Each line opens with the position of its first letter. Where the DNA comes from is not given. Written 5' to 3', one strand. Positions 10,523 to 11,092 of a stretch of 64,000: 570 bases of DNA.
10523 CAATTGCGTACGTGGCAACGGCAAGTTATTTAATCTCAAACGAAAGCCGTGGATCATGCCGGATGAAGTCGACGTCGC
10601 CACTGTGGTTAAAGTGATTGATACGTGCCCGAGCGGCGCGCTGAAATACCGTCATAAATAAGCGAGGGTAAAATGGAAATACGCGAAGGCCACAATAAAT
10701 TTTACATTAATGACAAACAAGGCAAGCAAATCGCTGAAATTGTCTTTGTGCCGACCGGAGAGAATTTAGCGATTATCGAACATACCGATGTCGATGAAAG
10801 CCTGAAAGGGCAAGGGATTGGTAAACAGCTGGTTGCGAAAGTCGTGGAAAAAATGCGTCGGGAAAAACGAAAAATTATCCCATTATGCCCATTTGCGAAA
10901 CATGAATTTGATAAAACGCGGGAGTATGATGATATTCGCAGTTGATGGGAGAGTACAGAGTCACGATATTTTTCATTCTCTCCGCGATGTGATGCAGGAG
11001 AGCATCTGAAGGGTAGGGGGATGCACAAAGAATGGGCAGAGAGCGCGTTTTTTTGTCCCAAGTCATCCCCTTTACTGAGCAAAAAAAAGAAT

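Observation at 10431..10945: yjdI-yjdJ: four-Cys mini-protein immediately followed by a minimal GNAT-like protein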

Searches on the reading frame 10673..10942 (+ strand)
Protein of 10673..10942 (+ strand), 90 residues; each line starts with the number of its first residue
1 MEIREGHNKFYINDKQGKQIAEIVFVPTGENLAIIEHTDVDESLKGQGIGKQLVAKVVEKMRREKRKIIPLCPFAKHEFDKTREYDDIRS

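Call 5: search_protein_families(proteins=[window:10673-10942:+], library=ncbifam, max_evalue=0.01)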
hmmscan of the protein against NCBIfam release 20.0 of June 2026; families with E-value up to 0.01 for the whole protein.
window:10673-10942:+ (90 aa): 4 families
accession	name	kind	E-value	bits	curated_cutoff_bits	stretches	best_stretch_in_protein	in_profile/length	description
NF005840.0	PRK07757.1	equivalog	7.2e-05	22.8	154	1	3-69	37-103/153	N-acetyltransferase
TIGR01575.1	rimI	equivalog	0.00075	19.7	86.4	1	3-69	27-92/132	ribosomal protein S18-alanine N-acetyltransferase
NF040501.1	resist_ArsN2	equivalog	0.0045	16.6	125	1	4-69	20-85/133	arsenic resistance N-acetyltransferase ArsN2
NF005921.0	PRK07922.1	equivalog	0.0054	16.4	180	1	29-65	68-104/170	amino-acid N-acetyltransferase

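Call 7: search_solved_structures(query=window:10673-10942:+, max_evalue=1, show_alignments=3)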
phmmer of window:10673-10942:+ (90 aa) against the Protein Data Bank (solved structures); distinct sequences matched with E-value up to 1: 22.
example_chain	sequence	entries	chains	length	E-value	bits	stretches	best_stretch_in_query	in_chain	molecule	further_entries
5i0c_A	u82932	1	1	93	3.6e-57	193.2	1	1-90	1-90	Uncharacterized protein YjdJ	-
1r57_A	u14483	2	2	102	4e-19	71.8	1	1-88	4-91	conserved hypothetical protein | Acetyltransferase, GNAT family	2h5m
6wvs_A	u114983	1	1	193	1.1e-05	28.9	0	28-59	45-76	DeNovoTIM15 hyperstable de novo TIM barrel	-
6yqx_A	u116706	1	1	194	4e-05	27.2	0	28-59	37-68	de novo designed TIM barrel DeNovoTIM13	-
7p12_A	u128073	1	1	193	5.2e-05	26.8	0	28-59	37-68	DeNovoTIM13-SB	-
7osv_A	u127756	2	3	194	0.068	16.8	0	27-58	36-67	DeNovoTIM6-SB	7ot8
6z2i_A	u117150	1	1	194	0.12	16.1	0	28-59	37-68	de novo designed TIM barrel DeNovoTIM6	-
1z4e_A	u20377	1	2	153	0.17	15.5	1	28-85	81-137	transcriptional regulator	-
9e1j_B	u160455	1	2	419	0.19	15.4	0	47-88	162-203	Sulfhydrogenase 1 subunit alpha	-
9e15_B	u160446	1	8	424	0.19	15.4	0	47-88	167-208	Sulfhydrogenase 1 subunit alpha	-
9nez_D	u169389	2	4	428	0.2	15.4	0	47-88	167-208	Sulfhydrogenase 1 subunit alpha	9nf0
7dai_A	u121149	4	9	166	0.46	14.2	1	35-64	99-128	Serotonin N-acetyltransferase 1, chloroplastic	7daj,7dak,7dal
1yvk_A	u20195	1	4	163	0.5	14.1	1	24-63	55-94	hypothetical protein BSU33890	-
5jph_A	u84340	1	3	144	0.52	14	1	12-64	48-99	Acetyltransferase SACOL1063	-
5jq4_A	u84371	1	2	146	0.53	14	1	12-64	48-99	Acetyltransferase SACOL1063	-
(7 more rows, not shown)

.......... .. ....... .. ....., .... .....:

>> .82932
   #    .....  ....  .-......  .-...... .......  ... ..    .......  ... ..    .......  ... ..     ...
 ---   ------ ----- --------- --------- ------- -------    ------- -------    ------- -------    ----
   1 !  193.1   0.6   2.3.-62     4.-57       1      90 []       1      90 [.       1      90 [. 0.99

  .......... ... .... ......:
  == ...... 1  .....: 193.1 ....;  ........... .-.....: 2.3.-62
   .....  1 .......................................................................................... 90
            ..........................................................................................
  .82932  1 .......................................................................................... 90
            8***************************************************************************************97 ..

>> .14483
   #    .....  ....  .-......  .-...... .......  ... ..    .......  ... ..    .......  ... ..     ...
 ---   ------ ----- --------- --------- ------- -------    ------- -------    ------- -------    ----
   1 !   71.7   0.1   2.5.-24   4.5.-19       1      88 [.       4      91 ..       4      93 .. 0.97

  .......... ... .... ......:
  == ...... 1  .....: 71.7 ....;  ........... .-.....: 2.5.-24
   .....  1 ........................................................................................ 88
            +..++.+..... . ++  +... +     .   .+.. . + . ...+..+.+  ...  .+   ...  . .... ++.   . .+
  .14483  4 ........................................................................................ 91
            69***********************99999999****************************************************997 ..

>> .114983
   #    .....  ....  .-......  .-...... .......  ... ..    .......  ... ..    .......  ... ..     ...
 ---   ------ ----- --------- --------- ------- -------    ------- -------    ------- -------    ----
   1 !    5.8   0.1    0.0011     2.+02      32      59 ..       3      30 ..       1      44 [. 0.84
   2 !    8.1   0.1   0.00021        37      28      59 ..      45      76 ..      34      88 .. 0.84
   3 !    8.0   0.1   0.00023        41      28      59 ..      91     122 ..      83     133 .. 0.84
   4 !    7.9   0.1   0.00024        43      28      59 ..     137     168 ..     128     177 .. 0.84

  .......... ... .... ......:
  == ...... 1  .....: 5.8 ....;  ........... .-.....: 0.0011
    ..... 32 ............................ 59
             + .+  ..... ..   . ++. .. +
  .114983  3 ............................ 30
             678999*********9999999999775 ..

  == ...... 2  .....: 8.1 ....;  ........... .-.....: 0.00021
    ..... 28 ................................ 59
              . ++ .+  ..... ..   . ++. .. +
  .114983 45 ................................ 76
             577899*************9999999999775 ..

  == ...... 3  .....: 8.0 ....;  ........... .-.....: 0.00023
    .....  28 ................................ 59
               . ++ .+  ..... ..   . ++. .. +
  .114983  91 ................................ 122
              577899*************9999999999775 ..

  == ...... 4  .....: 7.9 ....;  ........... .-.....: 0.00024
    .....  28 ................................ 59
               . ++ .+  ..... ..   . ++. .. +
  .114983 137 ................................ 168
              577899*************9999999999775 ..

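Call 9: profile_search(protein=window:10673-10942:+)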
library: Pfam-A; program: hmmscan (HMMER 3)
A. the first sequence (90 residues): domains with independent E <= 10: 5; with E <= 0.001: 4
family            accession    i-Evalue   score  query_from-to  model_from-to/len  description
Acetyltransf_CG   PF14542.12    2.1e-24    85.9       9-88          1-80/80  GCN5-related N-acetyl-transferase
Acetyltransf_1    PF00583.31    7.6e-07    29.8       6-64         31-91/116  Acetyltransferase (GNAT) family
Acetyltransf_7    PF13508.13      6e-06    27.0       8-66          3-61/84  Acetyltransferase (GNAT) domain
Acetyltransf_10   PF13673.13    7.3e-05    23.2       3-68         26-87/128  Acetyltransferase (GNAT) domain
FR47              PF08445.16       0.04    14.4      34-67         23-56/86  FR47-like protein

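Call 24: find_homologous_proteins(query=window:10673-10942:+, max_evalue=0.001)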
Query window:10673-10942:+ (90 aa): 491 proteins with E <= 0.001 among 493 candidates; the best 120 are listed.
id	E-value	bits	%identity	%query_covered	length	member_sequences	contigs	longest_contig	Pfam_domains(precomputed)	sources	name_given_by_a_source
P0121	2.9e-51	189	99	100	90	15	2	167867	PF13508.14,PF14542.13,PF00583.32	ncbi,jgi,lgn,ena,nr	ncbi:N-acetyltransferase [Escherichia coli]|nr:N-acetyltransferase [Escherichia coli]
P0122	3.0e-51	189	98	100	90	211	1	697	PF13508.14,PF14542.13,PF00583.32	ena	-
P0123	3.8e-51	188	98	100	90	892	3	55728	PF13508.14,PF14542.13,PF00583.32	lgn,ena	-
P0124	1.2e-50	187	97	100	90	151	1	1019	PF13508.14,PF14542.13,PF00583.32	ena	-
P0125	1.3e-50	187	98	100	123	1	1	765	PF13508.14,PF14542.13,PF00583.32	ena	-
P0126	1.6e-50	186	98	100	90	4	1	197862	PF13508.14,PF14542.13,PF00583.32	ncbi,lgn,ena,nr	ncbi:N-acetyltransferase [Escherichia coli]|nr:N-acetyltransferase [Escherichia coli]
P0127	1.5e-48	180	97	98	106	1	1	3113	PF13508.14,PF14542.13,PF00583.32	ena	-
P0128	4.3e-48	179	98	94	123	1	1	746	PF13508.14,PF14542.13,PF00583.32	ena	-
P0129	9.0e-48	178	100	92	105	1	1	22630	PF13508.14,PF14542.13,PF00583.32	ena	-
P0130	4.1e-47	176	99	92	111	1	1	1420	PF13508.14,PF14542.13,PF00583.32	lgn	-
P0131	5.0e-47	175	94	100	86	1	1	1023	PF13508.14,PF14542.13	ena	-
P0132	6.1e-47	175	99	92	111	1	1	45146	PF13508.14,PF14542.13,PF00583.32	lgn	-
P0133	1.2e-46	174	92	100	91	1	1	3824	PF13508.14,PF14542.13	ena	-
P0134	1.3e-46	174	93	100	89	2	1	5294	PF13508.14,PF14542.13,PF00583.32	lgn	-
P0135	2.4e-46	173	88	100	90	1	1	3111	PF13508.14,PF14542.13,PF00583.32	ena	-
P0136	4.0e-46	172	98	93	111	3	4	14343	PF13508.14,PF14542.13,PF00583.32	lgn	-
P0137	4.1e-46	172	88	100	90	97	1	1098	PF14542.13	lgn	-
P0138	4.3e-46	172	86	100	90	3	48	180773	PF13508.14,PF14542.13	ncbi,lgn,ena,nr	ncbi:TPA: N-acetyltransferase [Citrobacter amalonaticus]|nr:N-acetyltransferase [Citrobacter amalona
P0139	4.7e-46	172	96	92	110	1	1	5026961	PF13508.14,PF14542.13,PF00583.32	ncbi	-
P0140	1.2e-45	171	99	90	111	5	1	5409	PF13508.14,PF14542.13,PF00583.32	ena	-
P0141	1.2e-45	171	99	90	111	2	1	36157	PF13508.14,PF14542.13,PF00583.32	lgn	-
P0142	1.3e-45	171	93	100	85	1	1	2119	PF14542.13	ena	-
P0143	1.7e-45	170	92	100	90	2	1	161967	PF13508.14,PF14542.13,PF00583.32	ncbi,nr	ncbi:N-acetyltransferase [Escherichia coli]|nr:N-acetyltransferase [Escherichia coli]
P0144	2.1e-45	170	92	98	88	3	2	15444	PF13508.14,PF14542.13,PF00583.32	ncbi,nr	ncbi:N-acetyltransferase [Escherichia coli]|nr:GNAT family N-acetyltransferase [Escherichia coli] EF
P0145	2.8e-45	170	86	100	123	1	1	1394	PF13508.14,PF14542.13,PF00583.32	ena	-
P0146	3.3e-45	170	86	100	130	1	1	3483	PF13508.14,PF14542.13,PF00583.32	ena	-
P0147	3.4e-45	169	86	100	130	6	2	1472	PF13508.14,PF14542.13,PF00583.32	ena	-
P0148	3.4e-45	169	86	100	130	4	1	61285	PF13508.14,PF14542.13,PF00583.32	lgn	-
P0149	4.8e-45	169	90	100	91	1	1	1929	PF13508.14,PF14542.13,PF00583.32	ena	-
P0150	7.1e-45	168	84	100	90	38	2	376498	PF13508.14,PF14542.13,PF00583.32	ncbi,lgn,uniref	ncbi:GNAT family N-acetyltransferase [Kosakonia oryzendophytica]|uniref:GNAT family N-acetyltransfer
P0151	7.4e-45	168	98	90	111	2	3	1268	PF13508.14,PF14542.13,PF00583.32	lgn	-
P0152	8.0e-45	168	84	100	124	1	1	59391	PF13508.14,PF14542.13,PF00583.32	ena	-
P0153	9.7e-45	168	91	100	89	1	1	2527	PF13508.14,PF14542.13,PF00583.32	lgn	-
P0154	9.8e-45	168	84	100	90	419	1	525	PF13508.14,PF14542.13,PF00583.32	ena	-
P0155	1.1e-44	168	83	100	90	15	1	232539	PF13508.14,PF14542.13,PF00583.32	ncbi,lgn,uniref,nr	ncbi:GNAT family N-acetyltransferase [Citrobacter sp. Igbk 17]|uniref:GNAT family N-acetyltransferas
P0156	3.2e-44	166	84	100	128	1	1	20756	PF13508.14,PF14542.13,PF00583.32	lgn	-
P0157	4.4e-44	166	83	100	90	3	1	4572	PF13508.14,PF14542.13,PF00583.32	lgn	-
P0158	5.2e-44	166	83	100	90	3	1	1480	PF13508.14,PF14542.13,PF00583.32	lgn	-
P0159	5.9e-44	166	83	100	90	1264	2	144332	PF13508.14,PF14542.13,PF00583.32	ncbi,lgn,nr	ncbi:TPA: N-acetyltransferase [Enterobacter hormaechei]|nr:N-acetyltransferase [Enterobacter hormaec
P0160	8.5e-44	165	89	98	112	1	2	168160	PF13508.14,PF14542.13,PF00583.32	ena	-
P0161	1.1e-43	165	95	90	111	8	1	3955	PF13508.14,PF14542.13,PF00583.32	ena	-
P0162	1.2e-43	164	83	100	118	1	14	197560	PF13508.14,PF14542.13,PF00583.32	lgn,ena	-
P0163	1.5e-43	164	82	100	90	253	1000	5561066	PF13508.14,PF14542.13,PF00583.32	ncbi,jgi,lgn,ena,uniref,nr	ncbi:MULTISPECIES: GNAT family N-acetyltransferase [Citrobacter]|jgi:predicted GNAT family acetyltra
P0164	1.6e-43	164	84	99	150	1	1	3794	PF13508.14,PF14542.13,PF00583.32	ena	-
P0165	1.7e-43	164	96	89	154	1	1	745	PF13508.14,PF14542.13,PF00152.26,PF00583.32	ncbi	ncbi:GNAT family N-acetyltransferase [Escherichia sp. HC-CC]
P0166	2.3e-43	164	85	96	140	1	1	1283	PF13508.14,PF06902.17,PF14542.13,PF00583.32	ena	-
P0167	2.6e-43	163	85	98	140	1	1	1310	PF13508.14,PF14542.13,PF00583.32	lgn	-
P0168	2.9e-43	163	80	100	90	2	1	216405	PF14542.13,PF00583.32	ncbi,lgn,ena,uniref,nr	ncbi:GNAT family N-acetyltransferase [Escherichia alba]|uniref:GNAT family N-acetyltransferase n=2 T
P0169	4.0e-43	163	82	100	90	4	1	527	PF14542.13,PF00583.32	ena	-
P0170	4.2e-43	163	82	100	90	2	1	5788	PF13508.14,PF14542.13,PF00583.32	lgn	-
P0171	5.5e-43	162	80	100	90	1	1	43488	PF13508.14,PF14542.13,PF00583.32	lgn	-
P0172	6.3e-43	162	82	100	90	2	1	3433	PF13508.14,PF14542.13,PF00583.32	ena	-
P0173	7.6e-43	162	80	100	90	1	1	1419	PF13508.14,PF14542.13,PF00583.32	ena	-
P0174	8.3e-43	162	82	100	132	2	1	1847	PF13508.14,PF14542.13,PF00583.32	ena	-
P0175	1.5e-42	161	80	100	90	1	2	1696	PF13508.14,PF14542.13,PF00583.32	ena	-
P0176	1.7e-42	161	99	86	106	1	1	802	PF13508.14,PF14542.13,PF00583.32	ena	-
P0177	2.1e-42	161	81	100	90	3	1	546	PF13673.14,PF13508.14,PF14542.13,PF00583.32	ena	-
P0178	2.4e-42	160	87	100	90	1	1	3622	PF14542.13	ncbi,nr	ncbi:GNAT family N-acetyltransferase [Escherichia coli]|nr:GNAT family N-acetyltransferase [Escheric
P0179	4.0e-42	160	80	100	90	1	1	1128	PF13508.14,PF14542.13,PF00583.32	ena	-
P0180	7.8e-42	159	80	100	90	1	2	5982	PF13508.14,PF14542.13,PF00583.32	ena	-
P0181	9.7e-42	158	100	83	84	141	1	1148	PF13508.14,PF14542.13,PF00583.32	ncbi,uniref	ncbi:GNAT family N-acetyltransferase [Escherichia coli]|uniref:GNAT family N-acetyltransferase n=1 T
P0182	1.4e-41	158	80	100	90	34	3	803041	PF13508.14,PF14542.13,PF00583.32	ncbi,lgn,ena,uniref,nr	ncbi:GNAT family N-acetyltransferase [Citrobacter sp. JL976]|uniref:GNAT family N-acetyltransferase 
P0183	1.7e-41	158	99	86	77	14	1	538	PF13508.14,PF14542.13,PF00583.32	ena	-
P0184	1.7e-41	158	79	100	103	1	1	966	PF13508.14,PF14542.13,PF00583.32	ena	-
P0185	2.4e-41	157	93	92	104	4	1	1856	PF13508.14,PF14542.13,PF00583.32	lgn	-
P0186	2.6e-41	157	80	100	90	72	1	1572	PF13508.14,PF14542.13,PF00583.32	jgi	-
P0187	3.3e-41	157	100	83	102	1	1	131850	PF14542.13,PF00583.32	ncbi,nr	ncbi:GNAT family N-acetyltransferase [Escherichia coli]|nr:GNAT family N-acetyltransferase [Escheric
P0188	4.1e-41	156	79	100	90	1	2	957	PF13508.14,PF14542.13,PF00583.32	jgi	-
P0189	7.6e-41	156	81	100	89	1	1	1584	PF14542.13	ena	-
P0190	7.8e-41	156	81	100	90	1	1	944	PF14542.13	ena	-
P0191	8.1e-41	156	80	100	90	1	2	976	PF13508.14,PF14542.13,PF00583.32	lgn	-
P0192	9.3e-41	155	83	96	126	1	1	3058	PF13508.14,PF14542.13,PF00583.32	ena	-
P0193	1.5e-40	155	78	100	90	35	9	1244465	PF13508.14,PF14542.13,PF00583.32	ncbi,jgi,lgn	ncbi:MAG TPA: GNAT family N-acetyltransferase [Buttiauxella sp.]|jgi:hypothetical protein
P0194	1.9e-40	154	89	100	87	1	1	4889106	PF13508.14,PF14542.13,PF00583.32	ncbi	ncbi:GNAT family N-acetyltransferase [Escherichia coli]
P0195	2.1e-40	154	78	100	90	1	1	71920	PF13508.14,PF14542.13,PF00583.32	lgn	-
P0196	2.6e-40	154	79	100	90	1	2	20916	PF13508.14,PF14542.13,PF00583.32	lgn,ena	-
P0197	2.8e-40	154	80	100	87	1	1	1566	PF13673.14,PF13508.14,PF14542.13,PF00583.32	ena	-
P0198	2.9e-40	154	78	100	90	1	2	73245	PF13508.14,PF14542.13,PF00583.32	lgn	-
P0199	3.1e-40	154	79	100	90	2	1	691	PF13508.14,PF14542.13,PF00583.32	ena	-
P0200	4.0e-40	153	78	100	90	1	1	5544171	PF13508.14,PF14542.13,PF00583.32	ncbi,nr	ncbi:GNAT family N-acetyltransferase [Klebsiella variicola subsp. variicola]|nr:GNAT family N-acetyl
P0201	4.1e-40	153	78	100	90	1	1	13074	PF13508.14,PF14542.13,PF00583.32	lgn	-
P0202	5.1e-40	153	81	100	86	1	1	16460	PF13508.14,PF14542.13,PF00583.32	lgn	-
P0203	5.1e-40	153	95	87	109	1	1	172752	PF06902.17,PF14542.13,PF00583.32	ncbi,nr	ncbi:MAG: GNAT family N-acetyltransferase [Escherichia coli]|nr:GNAT family N-acetyltransferase [Esc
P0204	5.4e-40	153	85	91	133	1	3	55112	PF13508.14,PF14542.13,PF00583.32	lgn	-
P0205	5.7e-40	153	78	100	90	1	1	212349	PF13508.14,PF14542.13,PF00583.32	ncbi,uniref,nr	ncbi:N-acetyltransferase [Shimwellia pseudoproteus]|uniref:GNAT family N-acetyltransferase n=1 Tax=S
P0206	7.0e-40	153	83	100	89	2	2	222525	PF14542.13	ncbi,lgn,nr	ncbi:N-acetyltransferase [Escherichia coli]|nr:N-acetyltransferase [Escherichia coli] MBW9313327.1 N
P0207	8.0e-40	152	77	100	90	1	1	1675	PF13508.14,PF14542.13,PF00583.32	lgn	-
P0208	1.0e-39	152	76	100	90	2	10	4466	PF13508.14,PF14542.13,PF00583.32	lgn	-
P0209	1.1e-39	152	78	100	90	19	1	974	PF14542.13,PF00583.32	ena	-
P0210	1.1e-39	152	77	100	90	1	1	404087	PF14542.13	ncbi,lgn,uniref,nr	ncbi:GNAT family N-acetyltransferase [Yokenella regensburgei]|uniref:GNAT family N-acetyltransferase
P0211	1.2e-39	152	74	100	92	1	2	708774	PF13508.14,PF14542.13,PF00583.32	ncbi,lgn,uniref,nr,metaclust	ncbi:GNAT family N-acetyltransferase [Entomohabitans teleogrylli]|uniref:GNAT family N-acetyltransfe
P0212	1.5e-39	151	77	100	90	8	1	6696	PF13508.14,PF14542.13,PF00583.32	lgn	-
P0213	1.6e-39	151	86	89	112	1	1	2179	PF13508.14,PF14542.13,PF00583.32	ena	-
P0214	2.1e-39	151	85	90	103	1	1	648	PF13508.14,PF14542.13,PF00583.32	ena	-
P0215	2.2e-39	151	77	100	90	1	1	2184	PF13508.14,PF14542.13,PF00583.32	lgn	-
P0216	2.6e-39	151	77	100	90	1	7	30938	PF13508.14,PF14542.13,PF00583.32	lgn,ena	-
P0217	2.8e-39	151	80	100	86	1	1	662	PF13508.14,PF14542.13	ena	-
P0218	2.8e-39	151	78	100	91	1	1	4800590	PF14542.13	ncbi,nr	ncbi:putative acyltransferase domain protein [Klebsiella pneumoniae subsp. rhinoscleromatis]|nr:puta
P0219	4.3e-39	150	81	100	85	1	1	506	PF14542.13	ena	-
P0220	4.5e-39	150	77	100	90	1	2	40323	PF13508.14,PF14542.13,PF00583.32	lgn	-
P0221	6.3e-39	149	76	100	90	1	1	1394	PF14542.13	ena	-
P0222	6.9e-39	149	83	91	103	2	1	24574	PF13508.14,PF14542.13,PF00583.32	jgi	jgi:predicted GNAT family acetyltransferase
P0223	1.0e-38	149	76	100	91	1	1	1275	PF14542.13,PF00583.32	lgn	-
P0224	1.2e-38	149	76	100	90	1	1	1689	PF13508.14,PF14542.13,PF00583.32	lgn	-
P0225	1.3e-38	148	78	100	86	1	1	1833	PF13508.14,PF14542.13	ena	-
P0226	1.9e-38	148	76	100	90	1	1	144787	PF13508.14,PF14542.13,PF00583.32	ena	-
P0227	2.2e-38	148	76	100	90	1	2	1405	PF13508.14,PF14542.13,PF00583.32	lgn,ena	-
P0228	3.0e-38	147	76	100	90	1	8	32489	PF13508.14,PF14542.13,PF00583.32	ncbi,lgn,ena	-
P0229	4.2e-38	147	80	91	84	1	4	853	PF13508.14,PF14542.13,PF00583.32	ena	-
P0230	5.3e-38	147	78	94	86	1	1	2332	PF13508.14,PF14542.13,PF00583.32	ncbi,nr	ncbi:TPA: N-acetyltransferase, partial [Pluralibacter gergoviae]|nr:N-acetyltransferase [Pluralibact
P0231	7.5e-38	146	80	94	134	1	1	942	PF14542.13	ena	-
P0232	8.2e-38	146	77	100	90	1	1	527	PF13673.14,PF14542.13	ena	-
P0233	1.3e-37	145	74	100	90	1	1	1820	PF13508.14,PF14542.13,PF00583.32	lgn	-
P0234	1.3e-37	145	73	100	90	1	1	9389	PF13508.14,PF14542.13,PF00583.32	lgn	-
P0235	2.3e-37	144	80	91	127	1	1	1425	PF13508.14,PF14542.13,PF00583.32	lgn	-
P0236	3.0e-37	144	78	100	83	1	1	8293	PF13508.14,PF14542.13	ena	-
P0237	5.2e-37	143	80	90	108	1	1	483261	PF13508.14,PF14542.13,PF00583.32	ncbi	-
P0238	6.9e-37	143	73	100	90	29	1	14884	PF14542.13,PF00583.32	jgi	jgi:predicted GNAT family acetyltransferase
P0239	9.8e-37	142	73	100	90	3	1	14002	PF14542.13,PF00583.32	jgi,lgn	jgi:predicted GNAT family acetyltransferase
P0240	1.7e-36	142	74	100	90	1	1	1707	PF14542.13,PF00583.32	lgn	-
